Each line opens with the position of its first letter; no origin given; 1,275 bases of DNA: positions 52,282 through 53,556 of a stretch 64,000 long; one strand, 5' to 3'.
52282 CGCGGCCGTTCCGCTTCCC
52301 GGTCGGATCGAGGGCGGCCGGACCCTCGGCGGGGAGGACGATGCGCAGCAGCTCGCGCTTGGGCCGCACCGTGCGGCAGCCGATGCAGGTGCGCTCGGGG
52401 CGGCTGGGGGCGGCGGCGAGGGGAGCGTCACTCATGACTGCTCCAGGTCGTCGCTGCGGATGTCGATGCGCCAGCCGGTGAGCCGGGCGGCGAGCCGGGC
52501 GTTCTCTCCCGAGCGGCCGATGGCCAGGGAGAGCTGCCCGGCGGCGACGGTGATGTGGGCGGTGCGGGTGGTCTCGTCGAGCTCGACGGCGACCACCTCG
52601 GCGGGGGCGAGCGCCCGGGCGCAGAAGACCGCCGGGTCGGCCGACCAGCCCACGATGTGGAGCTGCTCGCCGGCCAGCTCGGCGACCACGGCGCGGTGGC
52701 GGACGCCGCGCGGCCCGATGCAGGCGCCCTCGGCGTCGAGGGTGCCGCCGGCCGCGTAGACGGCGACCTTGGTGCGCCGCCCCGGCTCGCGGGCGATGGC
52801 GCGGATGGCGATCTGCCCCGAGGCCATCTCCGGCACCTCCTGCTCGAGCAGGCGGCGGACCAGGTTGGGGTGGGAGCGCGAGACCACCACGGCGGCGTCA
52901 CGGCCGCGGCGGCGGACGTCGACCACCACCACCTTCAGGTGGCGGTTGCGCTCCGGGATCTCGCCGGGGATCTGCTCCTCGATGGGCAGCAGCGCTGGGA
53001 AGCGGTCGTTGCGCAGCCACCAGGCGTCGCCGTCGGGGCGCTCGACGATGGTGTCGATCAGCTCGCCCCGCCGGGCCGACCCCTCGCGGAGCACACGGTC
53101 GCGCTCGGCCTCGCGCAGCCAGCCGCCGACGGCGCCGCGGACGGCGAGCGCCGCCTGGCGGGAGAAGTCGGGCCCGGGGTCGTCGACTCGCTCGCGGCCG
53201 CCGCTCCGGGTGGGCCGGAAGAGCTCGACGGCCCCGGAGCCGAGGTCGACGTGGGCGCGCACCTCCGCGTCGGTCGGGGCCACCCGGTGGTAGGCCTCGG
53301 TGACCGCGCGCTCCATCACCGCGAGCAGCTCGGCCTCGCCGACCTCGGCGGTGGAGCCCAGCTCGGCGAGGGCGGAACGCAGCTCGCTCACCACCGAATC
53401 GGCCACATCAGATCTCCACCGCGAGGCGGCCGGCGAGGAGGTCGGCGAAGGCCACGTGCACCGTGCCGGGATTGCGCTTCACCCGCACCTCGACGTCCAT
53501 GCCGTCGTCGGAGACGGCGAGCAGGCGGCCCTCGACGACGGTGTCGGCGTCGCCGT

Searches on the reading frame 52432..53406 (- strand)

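Call 54: search_protein_families(library=pfam, proteins=[window:52432-53406:-], max_evalue=0.00001)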
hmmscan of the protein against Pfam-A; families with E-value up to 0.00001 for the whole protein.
window:52432-53406:- (324 aa): 1 family
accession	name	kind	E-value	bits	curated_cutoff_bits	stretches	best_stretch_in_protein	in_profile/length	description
PF13184.12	KH_5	-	6.3e-20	71.5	27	1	208-275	1-68/69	NusA-like KH domain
